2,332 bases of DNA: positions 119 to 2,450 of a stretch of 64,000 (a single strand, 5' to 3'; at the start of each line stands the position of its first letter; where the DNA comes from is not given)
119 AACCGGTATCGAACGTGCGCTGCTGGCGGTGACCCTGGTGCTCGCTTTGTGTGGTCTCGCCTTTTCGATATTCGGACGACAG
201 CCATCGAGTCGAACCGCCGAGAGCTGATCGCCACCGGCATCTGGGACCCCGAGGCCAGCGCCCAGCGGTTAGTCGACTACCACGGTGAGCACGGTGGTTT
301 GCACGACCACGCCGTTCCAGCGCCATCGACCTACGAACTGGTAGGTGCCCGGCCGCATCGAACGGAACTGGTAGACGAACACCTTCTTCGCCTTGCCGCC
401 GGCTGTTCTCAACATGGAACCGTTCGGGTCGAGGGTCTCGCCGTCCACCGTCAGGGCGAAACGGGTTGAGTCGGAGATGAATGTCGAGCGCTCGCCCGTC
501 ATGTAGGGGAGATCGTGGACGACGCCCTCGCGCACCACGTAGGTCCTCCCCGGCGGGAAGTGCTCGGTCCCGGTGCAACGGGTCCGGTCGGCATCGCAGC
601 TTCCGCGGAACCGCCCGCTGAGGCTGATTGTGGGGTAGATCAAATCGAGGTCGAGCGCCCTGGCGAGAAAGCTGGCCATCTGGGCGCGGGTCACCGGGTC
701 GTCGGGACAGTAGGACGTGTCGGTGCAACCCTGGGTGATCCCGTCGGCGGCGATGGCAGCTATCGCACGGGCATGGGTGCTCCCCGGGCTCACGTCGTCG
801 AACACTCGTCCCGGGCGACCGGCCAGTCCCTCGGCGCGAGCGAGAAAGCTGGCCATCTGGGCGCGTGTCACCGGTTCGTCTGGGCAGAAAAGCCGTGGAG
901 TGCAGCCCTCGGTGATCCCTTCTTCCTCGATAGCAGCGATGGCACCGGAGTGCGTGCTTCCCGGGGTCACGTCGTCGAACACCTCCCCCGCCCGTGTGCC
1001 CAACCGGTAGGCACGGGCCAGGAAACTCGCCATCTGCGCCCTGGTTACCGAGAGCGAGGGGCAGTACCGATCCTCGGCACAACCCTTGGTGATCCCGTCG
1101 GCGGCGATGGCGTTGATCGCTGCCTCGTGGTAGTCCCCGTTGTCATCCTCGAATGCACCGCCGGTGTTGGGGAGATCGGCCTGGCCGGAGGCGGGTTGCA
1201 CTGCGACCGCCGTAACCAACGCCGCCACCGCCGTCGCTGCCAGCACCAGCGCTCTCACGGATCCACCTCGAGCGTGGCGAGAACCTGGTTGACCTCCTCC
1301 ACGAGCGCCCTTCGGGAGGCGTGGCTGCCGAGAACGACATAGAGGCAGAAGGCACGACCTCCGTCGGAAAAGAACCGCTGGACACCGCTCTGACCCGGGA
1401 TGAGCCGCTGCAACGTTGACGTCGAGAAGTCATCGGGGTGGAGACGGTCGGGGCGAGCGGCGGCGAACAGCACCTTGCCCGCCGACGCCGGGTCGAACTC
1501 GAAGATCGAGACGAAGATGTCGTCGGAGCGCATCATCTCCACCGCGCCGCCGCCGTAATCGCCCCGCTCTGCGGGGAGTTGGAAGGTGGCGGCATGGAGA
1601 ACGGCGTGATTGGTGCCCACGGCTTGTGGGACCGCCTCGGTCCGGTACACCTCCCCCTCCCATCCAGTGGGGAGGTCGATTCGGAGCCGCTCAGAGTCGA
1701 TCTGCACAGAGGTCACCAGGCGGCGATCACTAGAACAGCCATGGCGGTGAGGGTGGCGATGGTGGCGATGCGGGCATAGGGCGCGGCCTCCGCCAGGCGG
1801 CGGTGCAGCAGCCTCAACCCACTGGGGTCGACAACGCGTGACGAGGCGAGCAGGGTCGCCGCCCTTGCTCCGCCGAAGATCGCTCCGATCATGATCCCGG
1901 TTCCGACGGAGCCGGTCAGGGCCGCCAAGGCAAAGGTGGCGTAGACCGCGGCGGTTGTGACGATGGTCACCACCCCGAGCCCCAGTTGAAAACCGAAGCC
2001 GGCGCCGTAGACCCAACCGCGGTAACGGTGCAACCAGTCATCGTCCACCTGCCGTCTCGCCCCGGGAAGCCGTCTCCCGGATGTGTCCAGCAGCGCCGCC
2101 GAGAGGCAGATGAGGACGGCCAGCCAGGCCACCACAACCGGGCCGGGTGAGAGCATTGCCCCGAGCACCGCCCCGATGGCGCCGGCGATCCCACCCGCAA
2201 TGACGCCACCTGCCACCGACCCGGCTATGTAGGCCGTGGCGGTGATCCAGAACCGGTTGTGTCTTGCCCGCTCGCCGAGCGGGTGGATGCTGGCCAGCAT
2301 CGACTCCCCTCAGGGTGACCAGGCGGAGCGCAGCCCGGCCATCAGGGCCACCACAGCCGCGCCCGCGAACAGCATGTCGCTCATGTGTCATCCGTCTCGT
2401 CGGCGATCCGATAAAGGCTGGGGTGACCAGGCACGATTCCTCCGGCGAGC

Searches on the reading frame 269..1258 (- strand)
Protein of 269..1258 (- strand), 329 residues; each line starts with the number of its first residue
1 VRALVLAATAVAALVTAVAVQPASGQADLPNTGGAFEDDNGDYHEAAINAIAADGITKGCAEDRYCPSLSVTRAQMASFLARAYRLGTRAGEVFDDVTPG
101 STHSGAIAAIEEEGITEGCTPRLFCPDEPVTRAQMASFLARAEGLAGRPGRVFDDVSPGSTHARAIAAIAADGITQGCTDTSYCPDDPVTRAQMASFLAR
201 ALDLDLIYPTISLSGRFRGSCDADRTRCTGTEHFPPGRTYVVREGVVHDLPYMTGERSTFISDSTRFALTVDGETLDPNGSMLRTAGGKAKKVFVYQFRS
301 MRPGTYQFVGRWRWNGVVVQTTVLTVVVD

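Call 3: search_protein_families(library=pfam, proteins=[window:269-1258:-], max_evalue=0.1)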
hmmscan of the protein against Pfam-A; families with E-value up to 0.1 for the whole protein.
window:269-1258:- (329 aa): 3 families
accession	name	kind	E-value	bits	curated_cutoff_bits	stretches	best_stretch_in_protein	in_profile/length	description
PF00395.25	SLH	-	9e-23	80.4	20.8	3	153-195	2-44/44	S-layer homology domain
PF07878.17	RHH_5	-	0.012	15.7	26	0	64-81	18-35/43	CopG-like RHH_1 or ribbon-helix-helix domain, RHH_5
PF13663.11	DUF4148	-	0.074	13.9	27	0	1-90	1-55/62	Domain of unknown function (DUF4148)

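Call 4: search_protein_families(library=ncbifam, proteins=[window:269-1258:-], max_evalue=0.1)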
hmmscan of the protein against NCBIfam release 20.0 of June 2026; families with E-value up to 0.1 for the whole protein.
window:269-1258:- (329 aa): 1 family
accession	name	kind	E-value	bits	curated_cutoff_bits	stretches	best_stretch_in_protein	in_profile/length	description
NF033190.2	inl_like_NEAT_1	exception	8.3e-14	50.8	1275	1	35-142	642-751/754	NEAT domain-containing leucine-rich repeat protein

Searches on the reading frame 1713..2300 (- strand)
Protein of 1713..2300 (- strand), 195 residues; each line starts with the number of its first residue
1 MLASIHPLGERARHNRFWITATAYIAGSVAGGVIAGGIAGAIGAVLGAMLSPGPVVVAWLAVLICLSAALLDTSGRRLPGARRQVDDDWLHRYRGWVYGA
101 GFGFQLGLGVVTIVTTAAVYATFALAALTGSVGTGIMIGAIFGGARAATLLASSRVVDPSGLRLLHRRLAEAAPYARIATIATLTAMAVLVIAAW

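Call 3: search_protein_families(library=pfam, proteins=[window:1713-2300:-], max_evalue=0.1)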
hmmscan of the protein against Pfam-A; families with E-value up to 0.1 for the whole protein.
window:1713-2300:- (195 aa): 2 families
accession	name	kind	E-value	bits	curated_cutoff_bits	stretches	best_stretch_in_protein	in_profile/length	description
PF13386.12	DsbD_2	-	0.00043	20.7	24.9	1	14-152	29-169/199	Cytochrome C biogenesis protein transmembrane region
PF02683.22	DsbD_TM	-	0.00092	19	27.1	1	8-151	35-179/219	Cytochrome C biogenesis protein transmembrane domain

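Call 4: search_protein_families(library=ncbifam, proteins=[window:1713-2300:-], max_evalue=0.1)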
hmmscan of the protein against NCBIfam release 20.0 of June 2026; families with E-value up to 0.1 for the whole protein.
window:1713-2300:- (195 aa): 1 family
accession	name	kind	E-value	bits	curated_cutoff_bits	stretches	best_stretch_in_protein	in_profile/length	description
NF045694.1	seleno_TsoB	exception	0.034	12.2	805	1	13-136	219-338/572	rhodanese/DsbD fusion-like selenoprotein TsoB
